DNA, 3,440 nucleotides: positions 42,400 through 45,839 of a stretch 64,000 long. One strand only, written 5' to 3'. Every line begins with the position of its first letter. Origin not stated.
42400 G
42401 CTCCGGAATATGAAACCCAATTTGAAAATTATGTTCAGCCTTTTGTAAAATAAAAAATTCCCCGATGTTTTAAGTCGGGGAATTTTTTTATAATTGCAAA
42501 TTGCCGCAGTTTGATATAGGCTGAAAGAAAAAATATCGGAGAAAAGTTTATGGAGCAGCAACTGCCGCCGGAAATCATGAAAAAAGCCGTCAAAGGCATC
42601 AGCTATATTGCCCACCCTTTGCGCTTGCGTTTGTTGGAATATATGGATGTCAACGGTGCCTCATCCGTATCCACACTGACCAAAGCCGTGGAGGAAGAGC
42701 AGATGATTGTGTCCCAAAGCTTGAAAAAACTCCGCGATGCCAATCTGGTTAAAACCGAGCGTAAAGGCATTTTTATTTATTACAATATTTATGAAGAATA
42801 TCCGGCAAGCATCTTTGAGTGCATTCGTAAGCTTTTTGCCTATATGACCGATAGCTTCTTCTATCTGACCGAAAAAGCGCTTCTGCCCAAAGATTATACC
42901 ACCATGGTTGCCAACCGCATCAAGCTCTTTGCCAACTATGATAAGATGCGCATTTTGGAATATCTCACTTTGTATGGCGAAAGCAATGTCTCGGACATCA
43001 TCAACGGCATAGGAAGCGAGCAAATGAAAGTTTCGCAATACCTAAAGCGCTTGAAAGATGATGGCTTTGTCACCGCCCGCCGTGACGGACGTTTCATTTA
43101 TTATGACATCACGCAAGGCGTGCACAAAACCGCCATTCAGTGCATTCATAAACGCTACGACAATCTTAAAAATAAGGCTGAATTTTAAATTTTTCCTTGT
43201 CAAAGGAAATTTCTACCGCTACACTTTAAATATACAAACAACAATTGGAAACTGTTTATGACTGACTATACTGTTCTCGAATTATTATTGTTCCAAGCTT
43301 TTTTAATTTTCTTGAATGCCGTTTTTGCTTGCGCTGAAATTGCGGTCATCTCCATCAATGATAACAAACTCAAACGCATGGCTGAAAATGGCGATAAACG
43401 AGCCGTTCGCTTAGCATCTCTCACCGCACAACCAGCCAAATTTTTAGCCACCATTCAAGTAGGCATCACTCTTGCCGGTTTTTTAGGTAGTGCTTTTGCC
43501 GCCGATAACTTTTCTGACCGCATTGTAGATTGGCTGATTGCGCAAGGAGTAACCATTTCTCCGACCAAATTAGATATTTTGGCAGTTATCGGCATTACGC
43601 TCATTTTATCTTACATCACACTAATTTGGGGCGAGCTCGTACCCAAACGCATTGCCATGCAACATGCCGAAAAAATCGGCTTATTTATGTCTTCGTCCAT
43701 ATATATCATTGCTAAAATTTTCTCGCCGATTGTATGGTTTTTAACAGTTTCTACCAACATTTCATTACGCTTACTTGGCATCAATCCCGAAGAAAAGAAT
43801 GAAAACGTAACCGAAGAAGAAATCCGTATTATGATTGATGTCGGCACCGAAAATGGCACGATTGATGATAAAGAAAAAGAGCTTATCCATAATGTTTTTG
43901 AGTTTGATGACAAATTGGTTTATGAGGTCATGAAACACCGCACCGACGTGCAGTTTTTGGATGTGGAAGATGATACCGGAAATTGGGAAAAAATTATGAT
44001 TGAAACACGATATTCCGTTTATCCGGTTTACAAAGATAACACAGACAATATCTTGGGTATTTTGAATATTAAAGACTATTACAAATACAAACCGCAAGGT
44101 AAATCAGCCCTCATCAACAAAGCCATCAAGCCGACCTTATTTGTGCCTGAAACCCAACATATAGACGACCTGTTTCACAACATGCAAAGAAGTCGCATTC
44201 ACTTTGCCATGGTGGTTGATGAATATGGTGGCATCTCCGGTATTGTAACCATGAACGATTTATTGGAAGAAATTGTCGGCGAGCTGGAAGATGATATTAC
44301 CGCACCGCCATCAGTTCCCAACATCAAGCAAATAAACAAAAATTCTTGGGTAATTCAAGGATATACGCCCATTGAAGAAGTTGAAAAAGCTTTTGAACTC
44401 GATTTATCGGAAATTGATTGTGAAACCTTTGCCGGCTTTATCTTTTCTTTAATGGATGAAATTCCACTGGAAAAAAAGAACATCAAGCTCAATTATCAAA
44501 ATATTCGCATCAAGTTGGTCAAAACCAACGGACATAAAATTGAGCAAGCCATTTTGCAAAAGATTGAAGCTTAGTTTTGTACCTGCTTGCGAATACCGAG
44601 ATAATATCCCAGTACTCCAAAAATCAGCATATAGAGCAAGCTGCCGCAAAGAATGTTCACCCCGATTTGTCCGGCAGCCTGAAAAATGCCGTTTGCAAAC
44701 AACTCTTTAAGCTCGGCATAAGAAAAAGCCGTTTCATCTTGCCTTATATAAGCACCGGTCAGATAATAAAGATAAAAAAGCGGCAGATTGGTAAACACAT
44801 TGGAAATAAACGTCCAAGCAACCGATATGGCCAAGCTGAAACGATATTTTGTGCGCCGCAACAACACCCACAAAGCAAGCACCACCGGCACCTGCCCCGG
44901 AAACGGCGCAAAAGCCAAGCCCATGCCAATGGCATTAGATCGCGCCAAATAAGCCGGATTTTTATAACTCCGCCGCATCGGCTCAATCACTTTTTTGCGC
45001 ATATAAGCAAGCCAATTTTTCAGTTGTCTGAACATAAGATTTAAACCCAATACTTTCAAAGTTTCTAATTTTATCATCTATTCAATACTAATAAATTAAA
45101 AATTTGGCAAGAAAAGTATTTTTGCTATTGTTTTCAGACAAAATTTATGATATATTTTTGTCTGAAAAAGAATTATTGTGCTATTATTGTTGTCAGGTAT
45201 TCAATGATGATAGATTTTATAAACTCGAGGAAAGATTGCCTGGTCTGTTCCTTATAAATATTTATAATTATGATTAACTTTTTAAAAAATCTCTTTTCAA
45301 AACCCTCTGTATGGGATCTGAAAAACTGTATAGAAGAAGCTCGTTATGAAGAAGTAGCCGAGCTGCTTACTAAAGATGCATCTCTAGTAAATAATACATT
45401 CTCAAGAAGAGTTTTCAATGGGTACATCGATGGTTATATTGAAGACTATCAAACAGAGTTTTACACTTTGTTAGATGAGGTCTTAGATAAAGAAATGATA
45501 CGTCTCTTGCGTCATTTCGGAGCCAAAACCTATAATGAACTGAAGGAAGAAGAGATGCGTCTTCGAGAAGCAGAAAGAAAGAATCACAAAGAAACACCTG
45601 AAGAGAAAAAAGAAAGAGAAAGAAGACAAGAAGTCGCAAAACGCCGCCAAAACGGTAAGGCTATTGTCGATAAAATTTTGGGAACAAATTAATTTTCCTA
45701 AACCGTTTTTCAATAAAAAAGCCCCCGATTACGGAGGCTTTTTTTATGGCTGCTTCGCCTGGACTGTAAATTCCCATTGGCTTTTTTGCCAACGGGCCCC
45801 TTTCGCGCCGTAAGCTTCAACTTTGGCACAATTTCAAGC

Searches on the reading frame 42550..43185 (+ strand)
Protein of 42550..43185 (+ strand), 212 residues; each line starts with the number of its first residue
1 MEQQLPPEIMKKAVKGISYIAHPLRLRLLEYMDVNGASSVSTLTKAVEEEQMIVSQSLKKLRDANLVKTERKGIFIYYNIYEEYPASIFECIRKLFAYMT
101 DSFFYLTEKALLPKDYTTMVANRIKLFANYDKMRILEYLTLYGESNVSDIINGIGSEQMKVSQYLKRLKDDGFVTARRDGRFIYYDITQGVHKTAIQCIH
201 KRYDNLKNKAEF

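Call 105: search_protein_families(library=pfam, proteins=[window:42550-43185:+], max_evalue=0.0001)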
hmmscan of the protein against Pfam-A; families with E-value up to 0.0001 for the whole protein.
window:42550-43185:+ (212 aa): 8 families
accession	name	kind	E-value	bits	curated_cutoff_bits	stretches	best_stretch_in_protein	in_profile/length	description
PF01022.26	HTH_5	-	3.1e-12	46.6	22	1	133-175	5-46/47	Bacterial regulatory protein, arsR family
PF01978.25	TrmB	-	2.1e-09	37.5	25.6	1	134-185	12-63/68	Sugar-specific transcriptional regulator TrmB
PF25212.1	HVO_A0114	-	9.8e-08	32.1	27.6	1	22-73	21-72/84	HVO_A0114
PF12840.13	HTH_20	-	3.2e-06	27.5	27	0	20-69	1-50/51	Helix-turn-helix domain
PF12802.13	MarR_2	-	1e-05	26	27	0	133-180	8-56/61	MarR family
PF24034.1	DUF7343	-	2.9e-05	24.2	27.6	0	131-181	4-55/62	Domain of unknown function (DUF7343)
PF01047.28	MarR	-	7.8e-05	22.9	24.6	0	132-179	5-52/59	MarR family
PF13412.12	HTH_24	-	8.4e-05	22.5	21.9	0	133-175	6-48/48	Winged helix-turn-helix DNA-binding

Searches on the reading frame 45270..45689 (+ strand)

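Call 52: search_protein_families(library=pfam, proteins=[window:45270-45689:+], max_evalue=0.1)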
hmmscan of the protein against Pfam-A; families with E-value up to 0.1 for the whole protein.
window:45270-45689:+ (140 aa): 2 families
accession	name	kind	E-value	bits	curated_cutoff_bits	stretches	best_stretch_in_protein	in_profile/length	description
PF03118.21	RNA_pol_A_CTD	-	0.027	14.7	23.8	0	75-93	45-63/67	Bacterial RNA polymerase, alpha chain C terminal domain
PF19795.4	DUF6279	-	0.072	13.5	27.7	1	58-126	57-124/195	Family of unknown function (DUF6279)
